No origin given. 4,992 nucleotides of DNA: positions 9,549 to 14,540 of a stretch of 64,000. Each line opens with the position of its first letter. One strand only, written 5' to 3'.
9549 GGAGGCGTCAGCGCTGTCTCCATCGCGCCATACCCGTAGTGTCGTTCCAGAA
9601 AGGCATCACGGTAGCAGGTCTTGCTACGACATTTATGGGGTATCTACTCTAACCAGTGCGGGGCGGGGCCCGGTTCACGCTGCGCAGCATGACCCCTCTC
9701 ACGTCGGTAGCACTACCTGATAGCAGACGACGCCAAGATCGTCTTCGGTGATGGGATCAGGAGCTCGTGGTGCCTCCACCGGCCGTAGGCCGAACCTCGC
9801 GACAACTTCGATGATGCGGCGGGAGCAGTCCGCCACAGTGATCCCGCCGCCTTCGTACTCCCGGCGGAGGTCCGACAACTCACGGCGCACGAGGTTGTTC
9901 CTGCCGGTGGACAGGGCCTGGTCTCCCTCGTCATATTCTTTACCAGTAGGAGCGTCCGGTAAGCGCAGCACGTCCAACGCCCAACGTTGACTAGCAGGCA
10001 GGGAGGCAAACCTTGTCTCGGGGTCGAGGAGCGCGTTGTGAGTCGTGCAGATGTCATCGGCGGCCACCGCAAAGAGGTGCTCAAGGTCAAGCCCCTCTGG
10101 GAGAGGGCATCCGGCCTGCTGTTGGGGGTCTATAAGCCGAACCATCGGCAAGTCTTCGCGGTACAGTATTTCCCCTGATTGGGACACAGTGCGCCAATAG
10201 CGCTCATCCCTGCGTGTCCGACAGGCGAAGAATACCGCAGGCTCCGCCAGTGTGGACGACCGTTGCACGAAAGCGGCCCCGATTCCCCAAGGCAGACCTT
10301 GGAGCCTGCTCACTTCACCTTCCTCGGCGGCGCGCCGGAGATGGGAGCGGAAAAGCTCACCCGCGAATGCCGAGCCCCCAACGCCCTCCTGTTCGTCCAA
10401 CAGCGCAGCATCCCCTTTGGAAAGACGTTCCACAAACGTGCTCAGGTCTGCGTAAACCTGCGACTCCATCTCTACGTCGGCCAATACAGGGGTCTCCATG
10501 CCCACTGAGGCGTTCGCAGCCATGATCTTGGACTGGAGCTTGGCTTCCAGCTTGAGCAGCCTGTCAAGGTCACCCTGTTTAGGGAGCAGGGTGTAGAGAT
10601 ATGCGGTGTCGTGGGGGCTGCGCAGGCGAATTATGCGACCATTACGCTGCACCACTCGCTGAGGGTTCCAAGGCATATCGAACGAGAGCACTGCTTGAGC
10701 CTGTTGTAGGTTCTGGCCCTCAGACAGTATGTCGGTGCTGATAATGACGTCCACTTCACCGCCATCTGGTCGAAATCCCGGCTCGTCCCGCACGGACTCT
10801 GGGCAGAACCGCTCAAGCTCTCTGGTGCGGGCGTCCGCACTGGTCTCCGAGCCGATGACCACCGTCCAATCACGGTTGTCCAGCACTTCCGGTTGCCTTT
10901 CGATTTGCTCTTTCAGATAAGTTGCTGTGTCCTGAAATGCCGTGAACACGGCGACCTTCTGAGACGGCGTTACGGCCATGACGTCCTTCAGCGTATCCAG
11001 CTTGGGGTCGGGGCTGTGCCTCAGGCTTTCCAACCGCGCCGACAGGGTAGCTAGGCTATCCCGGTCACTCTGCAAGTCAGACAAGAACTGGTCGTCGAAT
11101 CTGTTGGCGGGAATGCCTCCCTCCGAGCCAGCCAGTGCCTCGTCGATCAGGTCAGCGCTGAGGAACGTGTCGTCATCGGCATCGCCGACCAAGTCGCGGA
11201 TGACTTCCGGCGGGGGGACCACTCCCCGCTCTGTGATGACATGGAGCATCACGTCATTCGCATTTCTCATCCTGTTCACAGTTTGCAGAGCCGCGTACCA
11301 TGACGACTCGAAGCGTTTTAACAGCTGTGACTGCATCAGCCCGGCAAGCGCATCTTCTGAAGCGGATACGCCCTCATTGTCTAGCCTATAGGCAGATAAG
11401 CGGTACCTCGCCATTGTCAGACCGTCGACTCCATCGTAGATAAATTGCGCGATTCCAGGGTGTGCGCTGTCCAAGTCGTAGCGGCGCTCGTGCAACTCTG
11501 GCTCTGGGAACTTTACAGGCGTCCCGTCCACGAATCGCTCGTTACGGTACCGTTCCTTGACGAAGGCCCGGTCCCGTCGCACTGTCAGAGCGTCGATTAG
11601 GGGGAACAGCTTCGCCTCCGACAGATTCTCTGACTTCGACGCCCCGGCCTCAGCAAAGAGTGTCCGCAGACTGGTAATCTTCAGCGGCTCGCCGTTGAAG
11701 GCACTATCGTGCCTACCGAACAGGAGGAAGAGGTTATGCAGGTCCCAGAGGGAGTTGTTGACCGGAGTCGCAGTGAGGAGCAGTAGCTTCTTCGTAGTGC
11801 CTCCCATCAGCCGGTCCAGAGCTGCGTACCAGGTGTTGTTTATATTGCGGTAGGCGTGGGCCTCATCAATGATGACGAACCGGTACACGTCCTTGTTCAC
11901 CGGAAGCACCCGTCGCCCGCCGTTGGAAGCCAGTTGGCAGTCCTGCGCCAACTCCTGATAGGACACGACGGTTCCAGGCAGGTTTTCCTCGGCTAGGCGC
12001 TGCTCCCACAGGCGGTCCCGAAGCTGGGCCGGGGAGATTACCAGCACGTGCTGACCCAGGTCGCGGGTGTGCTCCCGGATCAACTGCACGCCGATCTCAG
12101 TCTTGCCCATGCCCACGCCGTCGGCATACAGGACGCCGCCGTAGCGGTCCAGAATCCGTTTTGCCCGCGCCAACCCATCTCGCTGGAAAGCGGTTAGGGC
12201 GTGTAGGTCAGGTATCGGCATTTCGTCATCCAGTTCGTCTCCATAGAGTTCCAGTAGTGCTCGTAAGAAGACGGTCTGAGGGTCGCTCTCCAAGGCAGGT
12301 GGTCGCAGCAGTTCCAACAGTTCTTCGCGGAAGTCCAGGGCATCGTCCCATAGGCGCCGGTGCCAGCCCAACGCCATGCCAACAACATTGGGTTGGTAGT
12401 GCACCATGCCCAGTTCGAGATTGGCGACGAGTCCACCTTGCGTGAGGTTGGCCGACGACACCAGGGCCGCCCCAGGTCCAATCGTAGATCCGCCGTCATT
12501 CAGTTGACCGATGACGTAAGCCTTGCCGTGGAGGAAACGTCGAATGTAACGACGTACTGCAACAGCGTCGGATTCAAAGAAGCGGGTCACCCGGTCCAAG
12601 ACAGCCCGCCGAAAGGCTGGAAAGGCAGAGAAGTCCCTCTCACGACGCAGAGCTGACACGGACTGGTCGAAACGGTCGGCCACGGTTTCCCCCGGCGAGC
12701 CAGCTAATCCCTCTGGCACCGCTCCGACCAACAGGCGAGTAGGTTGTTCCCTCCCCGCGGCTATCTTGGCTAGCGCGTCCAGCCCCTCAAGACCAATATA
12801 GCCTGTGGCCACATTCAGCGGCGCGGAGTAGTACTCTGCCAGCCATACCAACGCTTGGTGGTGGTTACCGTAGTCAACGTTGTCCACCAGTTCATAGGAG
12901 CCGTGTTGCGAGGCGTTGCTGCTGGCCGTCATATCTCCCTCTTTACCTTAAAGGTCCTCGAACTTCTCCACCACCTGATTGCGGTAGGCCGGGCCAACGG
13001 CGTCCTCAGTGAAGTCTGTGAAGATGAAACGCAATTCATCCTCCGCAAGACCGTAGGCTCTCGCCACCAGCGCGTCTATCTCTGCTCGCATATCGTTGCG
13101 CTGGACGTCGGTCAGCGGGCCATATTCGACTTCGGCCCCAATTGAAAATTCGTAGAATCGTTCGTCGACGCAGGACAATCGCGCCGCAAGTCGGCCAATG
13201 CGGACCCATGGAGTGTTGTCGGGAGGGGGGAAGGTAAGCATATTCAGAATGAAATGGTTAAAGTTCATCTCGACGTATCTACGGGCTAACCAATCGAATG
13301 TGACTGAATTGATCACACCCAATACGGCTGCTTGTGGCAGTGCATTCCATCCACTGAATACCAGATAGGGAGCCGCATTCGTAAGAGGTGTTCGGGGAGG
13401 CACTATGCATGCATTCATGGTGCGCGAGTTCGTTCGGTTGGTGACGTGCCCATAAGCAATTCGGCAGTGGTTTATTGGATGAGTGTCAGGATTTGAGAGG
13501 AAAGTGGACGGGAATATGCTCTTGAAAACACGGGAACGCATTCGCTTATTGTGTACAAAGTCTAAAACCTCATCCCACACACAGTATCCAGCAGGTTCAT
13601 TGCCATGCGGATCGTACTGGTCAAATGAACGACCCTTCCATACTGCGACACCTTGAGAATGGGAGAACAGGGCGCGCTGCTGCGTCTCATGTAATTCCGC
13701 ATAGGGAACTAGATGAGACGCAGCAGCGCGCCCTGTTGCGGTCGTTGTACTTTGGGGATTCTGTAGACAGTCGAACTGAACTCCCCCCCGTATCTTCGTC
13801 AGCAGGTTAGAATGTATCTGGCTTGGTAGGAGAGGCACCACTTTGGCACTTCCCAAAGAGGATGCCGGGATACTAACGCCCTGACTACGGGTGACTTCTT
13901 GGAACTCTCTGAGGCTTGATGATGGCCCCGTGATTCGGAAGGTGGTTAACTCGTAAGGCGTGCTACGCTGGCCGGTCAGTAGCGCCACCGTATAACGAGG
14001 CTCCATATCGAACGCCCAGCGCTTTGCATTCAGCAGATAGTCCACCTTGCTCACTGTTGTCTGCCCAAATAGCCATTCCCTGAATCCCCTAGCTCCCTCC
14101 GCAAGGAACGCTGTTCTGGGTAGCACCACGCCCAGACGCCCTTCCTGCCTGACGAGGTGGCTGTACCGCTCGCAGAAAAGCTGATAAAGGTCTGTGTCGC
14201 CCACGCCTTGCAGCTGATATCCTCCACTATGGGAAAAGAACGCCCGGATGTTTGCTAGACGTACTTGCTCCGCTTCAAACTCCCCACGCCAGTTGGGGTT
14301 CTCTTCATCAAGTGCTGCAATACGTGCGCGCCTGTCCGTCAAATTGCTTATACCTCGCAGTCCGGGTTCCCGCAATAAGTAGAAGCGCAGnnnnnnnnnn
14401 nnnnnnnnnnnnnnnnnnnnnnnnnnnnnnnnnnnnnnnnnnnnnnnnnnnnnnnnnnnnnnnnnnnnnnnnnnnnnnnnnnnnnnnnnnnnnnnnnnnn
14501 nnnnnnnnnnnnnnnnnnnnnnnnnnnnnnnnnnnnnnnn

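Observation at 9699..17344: Three-gene RM-like operon: Zn-ribbon protein + PglX/type IIG-like MTase + PLD::SNF2 fusion (candidate undescribed defence system)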

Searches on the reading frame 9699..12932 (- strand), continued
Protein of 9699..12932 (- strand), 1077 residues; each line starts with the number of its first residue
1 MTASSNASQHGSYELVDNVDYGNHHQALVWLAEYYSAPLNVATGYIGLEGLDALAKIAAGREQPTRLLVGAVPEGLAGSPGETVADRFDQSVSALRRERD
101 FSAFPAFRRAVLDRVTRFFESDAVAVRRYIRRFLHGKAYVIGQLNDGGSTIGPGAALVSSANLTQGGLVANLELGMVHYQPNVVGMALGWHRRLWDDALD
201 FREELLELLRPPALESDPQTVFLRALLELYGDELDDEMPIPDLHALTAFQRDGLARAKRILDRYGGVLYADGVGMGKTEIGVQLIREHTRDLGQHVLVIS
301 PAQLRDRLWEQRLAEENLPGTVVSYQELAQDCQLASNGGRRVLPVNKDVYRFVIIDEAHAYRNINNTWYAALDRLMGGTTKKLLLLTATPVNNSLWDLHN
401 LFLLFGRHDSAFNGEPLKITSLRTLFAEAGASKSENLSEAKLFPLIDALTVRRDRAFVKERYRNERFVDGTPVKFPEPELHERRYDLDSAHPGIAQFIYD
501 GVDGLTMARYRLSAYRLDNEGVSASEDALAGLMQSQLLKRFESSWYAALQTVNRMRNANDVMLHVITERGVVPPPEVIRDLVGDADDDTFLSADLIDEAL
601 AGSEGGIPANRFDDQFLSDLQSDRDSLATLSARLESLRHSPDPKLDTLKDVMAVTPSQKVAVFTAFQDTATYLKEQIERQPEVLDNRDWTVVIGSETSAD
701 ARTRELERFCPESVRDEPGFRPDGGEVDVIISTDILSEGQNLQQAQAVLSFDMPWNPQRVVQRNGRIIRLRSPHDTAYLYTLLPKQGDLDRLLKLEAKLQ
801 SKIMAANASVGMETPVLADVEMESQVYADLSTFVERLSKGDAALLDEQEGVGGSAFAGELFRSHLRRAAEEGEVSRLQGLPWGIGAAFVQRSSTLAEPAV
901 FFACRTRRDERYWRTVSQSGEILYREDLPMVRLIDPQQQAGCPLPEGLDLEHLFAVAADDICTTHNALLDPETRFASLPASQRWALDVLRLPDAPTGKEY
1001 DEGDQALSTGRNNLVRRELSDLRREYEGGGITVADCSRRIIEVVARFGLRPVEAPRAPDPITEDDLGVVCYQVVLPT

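Call 117: get_annotated_region(hit=H5, flank=9000)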
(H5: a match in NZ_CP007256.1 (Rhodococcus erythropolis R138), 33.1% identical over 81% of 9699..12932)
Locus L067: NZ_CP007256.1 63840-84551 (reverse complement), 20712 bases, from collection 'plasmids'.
description: Rhodococcus erythropolis R138 plasmid pCRE138, complete sequence
organism: Rhodococcus erythropolis R138 (NCBI taxid 1289591)
taxonomy: Bacteria; Actinomycetota; Actinomycetes; Mycobacteriales; Nocardiaceae; Rhodococcus; Rhodococcus erythropolis; Rhodococcus erythropolis R138
host: -; source: Hydroponic pots with potatoes; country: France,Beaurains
typing (MOB-suite, as given by PLSDB): mobilizable; replicon rep_cluster_1311; relaxase MOBP
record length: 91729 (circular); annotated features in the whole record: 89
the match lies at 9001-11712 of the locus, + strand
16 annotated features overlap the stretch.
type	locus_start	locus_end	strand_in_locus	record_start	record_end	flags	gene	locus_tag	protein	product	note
CDS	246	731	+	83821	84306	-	-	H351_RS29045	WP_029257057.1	hypothetical protein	-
CDS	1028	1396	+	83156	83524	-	-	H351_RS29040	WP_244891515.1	hypothetical protein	-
CDS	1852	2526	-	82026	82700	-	-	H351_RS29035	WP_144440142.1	hypothetical protein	-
CDS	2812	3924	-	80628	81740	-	-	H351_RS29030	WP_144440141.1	DUF3320 domain-containing protein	-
CDS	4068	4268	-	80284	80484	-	-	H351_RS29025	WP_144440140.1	hypothetical protein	-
CDS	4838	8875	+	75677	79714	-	-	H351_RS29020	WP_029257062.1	hypothetical protein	-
CDS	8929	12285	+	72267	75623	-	-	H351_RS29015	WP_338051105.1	helicase-related protein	-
CDS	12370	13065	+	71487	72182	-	-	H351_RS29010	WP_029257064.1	TetR/AcrR family transcriptional regulator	GO:0006355 - regulation of DNA-templated transcription [Evidence IEA]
CDS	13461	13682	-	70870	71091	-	-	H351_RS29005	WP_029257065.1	hypothetical protein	-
CDS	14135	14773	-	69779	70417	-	-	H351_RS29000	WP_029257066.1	hypothetical protein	-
CDS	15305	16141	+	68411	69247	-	-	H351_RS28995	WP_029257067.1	PASTA domain-containing protein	-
CDS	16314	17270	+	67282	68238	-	-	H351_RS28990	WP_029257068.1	recombinase family protein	GO:0006310 - DNA recombination [Evidence IEA]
CDS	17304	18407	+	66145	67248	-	-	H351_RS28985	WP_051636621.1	GIY-YIG nuclease family protein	-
CDS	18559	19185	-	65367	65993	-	-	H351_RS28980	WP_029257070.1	hypothetical protein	-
CDS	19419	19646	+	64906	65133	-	-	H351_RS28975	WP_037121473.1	hypothetical protein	-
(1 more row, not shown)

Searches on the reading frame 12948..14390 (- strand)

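Call 87: search_protein_families(library=pfam, proteins=[window:12948-14390:-], max_evalue=1)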
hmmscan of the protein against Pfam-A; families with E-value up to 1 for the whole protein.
window:12948-14390:- (480 aa): 1 family
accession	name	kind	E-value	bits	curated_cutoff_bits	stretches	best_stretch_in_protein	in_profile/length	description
PF07669.17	Eco57I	-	5.6e-06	27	25.3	1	56-119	100-165/171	Eco57I restriction-modification methylase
